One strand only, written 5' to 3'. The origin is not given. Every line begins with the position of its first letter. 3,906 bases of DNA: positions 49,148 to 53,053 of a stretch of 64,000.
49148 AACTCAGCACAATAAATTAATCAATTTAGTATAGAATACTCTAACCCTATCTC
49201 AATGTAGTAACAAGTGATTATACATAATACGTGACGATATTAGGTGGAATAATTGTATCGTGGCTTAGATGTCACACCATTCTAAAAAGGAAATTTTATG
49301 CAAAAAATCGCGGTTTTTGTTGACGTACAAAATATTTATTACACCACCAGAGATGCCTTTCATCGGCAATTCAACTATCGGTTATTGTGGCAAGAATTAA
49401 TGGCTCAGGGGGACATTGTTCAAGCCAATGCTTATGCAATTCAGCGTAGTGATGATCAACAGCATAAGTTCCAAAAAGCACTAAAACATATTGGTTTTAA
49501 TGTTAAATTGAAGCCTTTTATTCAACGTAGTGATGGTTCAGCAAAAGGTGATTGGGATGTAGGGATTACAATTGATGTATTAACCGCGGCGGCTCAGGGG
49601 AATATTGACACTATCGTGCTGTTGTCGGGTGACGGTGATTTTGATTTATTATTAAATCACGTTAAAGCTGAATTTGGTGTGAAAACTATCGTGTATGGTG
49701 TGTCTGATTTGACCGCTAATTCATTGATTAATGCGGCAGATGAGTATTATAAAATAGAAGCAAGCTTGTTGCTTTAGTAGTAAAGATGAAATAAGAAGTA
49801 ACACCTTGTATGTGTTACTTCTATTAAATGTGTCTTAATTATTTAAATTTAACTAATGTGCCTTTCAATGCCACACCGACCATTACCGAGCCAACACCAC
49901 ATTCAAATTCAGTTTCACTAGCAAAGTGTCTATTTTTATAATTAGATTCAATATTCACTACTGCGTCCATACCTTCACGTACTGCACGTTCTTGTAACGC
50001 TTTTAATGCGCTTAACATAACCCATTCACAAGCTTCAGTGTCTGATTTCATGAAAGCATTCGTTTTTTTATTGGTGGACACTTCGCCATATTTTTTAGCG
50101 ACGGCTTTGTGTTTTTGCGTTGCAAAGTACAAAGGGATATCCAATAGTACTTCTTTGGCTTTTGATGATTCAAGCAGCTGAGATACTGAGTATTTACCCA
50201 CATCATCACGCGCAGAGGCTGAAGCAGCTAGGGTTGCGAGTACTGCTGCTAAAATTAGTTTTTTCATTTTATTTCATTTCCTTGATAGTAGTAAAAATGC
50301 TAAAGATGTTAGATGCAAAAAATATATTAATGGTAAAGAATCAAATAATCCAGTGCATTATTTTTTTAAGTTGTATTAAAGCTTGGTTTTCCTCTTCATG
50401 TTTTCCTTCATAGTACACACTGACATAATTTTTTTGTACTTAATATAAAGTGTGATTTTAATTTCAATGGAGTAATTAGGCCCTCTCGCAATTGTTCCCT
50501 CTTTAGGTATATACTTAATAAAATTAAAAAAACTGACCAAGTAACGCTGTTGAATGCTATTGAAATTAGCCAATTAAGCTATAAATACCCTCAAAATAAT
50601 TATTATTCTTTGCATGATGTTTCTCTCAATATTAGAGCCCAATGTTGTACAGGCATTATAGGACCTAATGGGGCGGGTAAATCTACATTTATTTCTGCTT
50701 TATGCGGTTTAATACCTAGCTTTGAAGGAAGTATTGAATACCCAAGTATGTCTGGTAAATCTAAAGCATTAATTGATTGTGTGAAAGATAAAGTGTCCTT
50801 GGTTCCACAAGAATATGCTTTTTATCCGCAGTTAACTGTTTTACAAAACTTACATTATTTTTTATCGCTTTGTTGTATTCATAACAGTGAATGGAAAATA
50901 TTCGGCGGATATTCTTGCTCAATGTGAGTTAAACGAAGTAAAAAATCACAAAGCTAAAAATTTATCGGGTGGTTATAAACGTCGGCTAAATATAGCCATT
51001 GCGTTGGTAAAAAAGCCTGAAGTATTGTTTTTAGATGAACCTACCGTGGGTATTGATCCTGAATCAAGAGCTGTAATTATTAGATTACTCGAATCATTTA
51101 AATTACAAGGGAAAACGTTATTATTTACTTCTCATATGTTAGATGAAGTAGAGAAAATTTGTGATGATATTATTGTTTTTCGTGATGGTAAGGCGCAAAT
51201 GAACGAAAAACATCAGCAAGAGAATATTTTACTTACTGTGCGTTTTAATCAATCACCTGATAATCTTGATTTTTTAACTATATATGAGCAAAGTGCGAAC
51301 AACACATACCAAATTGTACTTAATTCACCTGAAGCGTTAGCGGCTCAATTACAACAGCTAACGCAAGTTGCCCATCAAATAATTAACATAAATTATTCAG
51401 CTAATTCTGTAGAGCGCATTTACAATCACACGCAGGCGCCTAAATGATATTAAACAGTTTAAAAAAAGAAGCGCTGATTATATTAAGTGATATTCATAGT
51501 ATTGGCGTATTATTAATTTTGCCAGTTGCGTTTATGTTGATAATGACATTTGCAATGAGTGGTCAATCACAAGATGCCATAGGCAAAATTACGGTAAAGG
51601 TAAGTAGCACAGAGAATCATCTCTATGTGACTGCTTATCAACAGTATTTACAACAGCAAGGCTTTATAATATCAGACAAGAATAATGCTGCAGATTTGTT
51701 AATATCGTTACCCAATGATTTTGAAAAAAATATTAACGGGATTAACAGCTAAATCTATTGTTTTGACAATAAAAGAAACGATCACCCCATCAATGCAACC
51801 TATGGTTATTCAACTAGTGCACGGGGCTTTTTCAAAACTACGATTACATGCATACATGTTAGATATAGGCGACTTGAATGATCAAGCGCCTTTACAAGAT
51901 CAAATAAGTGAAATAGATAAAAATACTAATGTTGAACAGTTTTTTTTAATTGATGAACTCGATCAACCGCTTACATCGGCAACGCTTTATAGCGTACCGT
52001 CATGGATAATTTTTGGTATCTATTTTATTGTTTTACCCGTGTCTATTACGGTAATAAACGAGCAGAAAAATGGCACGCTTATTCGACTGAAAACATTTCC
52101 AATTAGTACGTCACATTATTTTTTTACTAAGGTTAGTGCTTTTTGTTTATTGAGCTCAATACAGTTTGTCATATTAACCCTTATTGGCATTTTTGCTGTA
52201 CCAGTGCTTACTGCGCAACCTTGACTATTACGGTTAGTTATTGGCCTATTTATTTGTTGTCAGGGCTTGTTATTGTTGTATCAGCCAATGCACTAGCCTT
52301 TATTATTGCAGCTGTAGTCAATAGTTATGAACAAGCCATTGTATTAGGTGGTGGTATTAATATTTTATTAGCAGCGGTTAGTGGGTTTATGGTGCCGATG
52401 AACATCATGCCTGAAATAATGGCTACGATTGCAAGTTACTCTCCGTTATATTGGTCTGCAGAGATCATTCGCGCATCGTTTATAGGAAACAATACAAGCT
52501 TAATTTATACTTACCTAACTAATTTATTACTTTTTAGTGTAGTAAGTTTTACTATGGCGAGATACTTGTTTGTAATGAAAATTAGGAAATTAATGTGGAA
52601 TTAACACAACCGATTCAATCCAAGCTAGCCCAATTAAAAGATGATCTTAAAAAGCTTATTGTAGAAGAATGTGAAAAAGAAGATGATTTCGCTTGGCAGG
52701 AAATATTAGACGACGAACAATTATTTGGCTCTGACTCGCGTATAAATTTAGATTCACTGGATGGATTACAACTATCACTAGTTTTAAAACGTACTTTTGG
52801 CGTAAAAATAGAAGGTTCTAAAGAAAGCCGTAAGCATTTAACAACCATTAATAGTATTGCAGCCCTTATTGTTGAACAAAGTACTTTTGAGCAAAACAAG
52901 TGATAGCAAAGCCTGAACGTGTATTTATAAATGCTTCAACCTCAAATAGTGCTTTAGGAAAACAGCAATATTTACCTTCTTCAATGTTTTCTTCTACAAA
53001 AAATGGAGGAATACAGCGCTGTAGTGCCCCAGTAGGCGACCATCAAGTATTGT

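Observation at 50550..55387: Compact FAS/PKS-like cluster: ABC-2 exporter, ACP, KS, Cys-less KS-like (CLF) and PPTase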

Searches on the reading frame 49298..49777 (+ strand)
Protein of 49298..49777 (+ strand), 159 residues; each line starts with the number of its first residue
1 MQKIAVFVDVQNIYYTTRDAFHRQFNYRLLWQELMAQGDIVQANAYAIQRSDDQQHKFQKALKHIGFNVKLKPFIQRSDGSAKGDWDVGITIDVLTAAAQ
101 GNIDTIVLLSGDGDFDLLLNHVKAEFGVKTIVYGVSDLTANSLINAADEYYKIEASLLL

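Call 5: search_protein_families(library=ncbifam, proteins=[window:49298-49777:+], max_evalue=0.01)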
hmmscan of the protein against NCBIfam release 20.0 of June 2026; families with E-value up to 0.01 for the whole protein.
window:49298-49777:+ (159 aa): 1 family
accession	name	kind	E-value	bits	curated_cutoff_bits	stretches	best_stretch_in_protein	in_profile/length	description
TIGR00288.1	TIGR00288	hypoth_equivalog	6.4e-07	29.4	178.45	1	3-154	24-156/160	TIGR00288 family NYN domain-containing protein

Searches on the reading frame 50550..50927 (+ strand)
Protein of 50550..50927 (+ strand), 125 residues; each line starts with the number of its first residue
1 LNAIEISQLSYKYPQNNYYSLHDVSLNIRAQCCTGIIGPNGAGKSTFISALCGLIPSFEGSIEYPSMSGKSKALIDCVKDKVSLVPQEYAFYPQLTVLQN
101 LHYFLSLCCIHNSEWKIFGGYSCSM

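Call 4: search_protein_families(library=pfam, proteins=[window:50550-50927:+], max_evalue=0.01)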
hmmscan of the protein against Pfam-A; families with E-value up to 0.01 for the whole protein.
window:50550-50927:+ (125 aa): 7 families
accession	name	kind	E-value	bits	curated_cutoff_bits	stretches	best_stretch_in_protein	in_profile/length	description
PF00005.33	ABC_tran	-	7.3e-14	53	25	1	21-111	1-80/137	ABC transporter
PF13555.12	AAA_29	-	3.9e-06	26.9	27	1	17-54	8-45/61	P-loop containing region of AAA domain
PF13476.12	AAA_23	-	1.6e-05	26.1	27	1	17-53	6-41/201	AAA domain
PF13304.12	AAA_21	-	0.0001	22.9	27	1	33-51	1-19/304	AAA domain, putative AbiEii toxin, Type IV TA system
PF13175.12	AAA_15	-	0.00016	21.9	32.1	1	16-52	9-44/374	AAA ATPase domain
PF02463.25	SMC_N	-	0.001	19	40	1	23-52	17-45/220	RecF/RecN/SMC N terminal domain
PF13514.12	AAA_27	-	0.0037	17.3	22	1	21-61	14-56/206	AAA domain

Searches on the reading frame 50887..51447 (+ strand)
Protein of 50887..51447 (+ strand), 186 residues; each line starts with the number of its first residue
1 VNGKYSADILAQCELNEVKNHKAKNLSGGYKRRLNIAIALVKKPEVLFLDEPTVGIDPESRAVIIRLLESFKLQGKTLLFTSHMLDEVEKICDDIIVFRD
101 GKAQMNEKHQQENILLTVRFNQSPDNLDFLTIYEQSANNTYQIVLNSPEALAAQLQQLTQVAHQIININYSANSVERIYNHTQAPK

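Call 4: search_protein_families(library=pfam, proteins=[window:50887-51447:+], max_evalue=0.01)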
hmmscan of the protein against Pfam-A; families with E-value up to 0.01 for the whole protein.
window:50887-51447:+ (186 aa): 3 families
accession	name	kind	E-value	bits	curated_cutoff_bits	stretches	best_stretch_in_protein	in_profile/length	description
PF00005.33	ABC_tran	-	5.9e-11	43.5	25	1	8-53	87-136/137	ABC transporter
PF13304.12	AAA_21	-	7.4e-07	30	27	1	24-83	236-298/304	AAA domain, putative AbiEii toxin, Type IV TA system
PF24861.2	SUS_N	-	0.0086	16.7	25.4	0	59-94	15-50/115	Sucrose synthase N-terminal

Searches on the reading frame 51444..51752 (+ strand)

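Call 4: search_protein_families(library=pfam, proteins=[window:51444-51752:+], max_evalue=0.01)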
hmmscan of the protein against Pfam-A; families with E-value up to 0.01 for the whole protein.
window:51444-51752:+ (102 aa): 1 family
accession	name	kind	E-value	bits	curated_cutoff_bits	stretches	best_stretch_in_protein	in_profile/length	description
PF00043.30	GST_C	-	0.0065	17.1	20.7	0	30-87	6-60/93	Glutathione S-transferase, C-terminal domain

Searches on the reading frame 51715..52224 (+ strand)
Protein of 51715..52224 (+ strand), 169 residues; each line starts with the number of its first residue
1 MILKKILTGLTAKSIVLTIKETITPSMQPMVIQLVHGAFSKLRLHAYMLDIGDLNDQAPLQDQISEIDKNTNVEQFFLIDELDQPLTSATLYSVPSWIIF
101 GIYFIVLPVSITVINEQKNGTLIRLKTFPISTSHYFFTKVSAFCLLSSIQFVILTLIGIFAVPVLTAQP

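Call 4: search_protein_families(library=pfam, proteins=[window:51715-52224:+], max_evalue=0.01)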
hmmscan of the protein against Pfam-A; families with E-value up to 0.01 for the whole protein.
window:51715-52224:+ (169 aa): 3 families
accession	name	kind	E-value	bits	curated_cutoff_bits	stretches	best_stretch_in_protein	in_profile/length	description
PF12698.13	ABC2_membrane_3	-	5.7e-08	32.7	31.6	1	53-163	133-236/347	ABC-2 family transporter protein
PF12730.13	ABC2_membrane_4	-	1.1e-05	25.9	27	1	96-159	56-118/179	ABC-2 family transporter protein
PF01061.29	ABC2_membrane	-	1.7e-05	24.9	26.9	1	87-163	44-123/211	ABC-2 type transporter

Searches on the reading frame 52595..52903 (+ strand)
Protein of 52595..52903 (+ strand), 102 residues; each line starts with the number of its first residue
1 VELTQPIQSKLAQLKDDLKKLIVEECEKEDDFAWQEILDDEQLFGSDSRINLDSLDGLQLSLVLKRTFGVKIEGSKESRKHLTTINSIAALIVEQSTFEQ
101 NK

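Call 4: search_protein_families(library=pfam, proteins=[window:52595-52903:+], max_evalue=0.01)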
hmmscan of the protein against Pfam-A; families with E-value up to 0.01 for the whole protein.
window:52595-52903:+ (102 aa): 0 families

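Call 5: search_protein_families(library=ncbifam, proteins=[window:52595-52903:+], max_evalue=0.01)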
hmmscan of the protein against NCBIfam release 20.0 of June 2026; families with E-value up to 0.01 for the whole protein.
window:52595-52903:+ (102 aa): 8 families
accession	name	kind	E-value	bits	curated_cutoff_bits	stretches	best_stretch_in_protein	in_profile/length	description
NF006617.0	PRK09184.1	subfamily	2e-08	34.1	70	1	5-95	5-93/96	phosphopantetheine-binding protein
NF052616.1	ACP_for_OlsHI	equivalog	4.7e-05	23.7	130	1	16-95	6-80/83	ornithine lipid biosynthesis acyl carrier protein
NF058660.1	cispen_ACP_AmcB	equivalog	9.3e-05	22.5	80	1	48-95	31-78/80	cispentacin biosynthesis acyl carrier protein AmcB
NF002150.0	PRK00982.1-4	subfamily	0.0013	19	66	1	17-96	9-79/80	acyl carrier protein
NF005480.0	PRK07081.1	equivalog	0.0025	17.7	72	1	33-94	18-75/83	acyl carrier protein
NF002148.0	PRK00982.1-2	subfamily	0.0037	17.1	71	1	13-95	4-77/79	acyl carrier protein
NF003464.0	PRK05087.1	equivalog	0.0072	16.3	68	1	22-94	10-76/78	D-alanine--poly(phosphoribitol) ligase subunit DltC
TIGR00517.1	acyl_carrier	equivalog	0.0076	16.1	70.45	0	15-94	5-75/77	acyl carrier protein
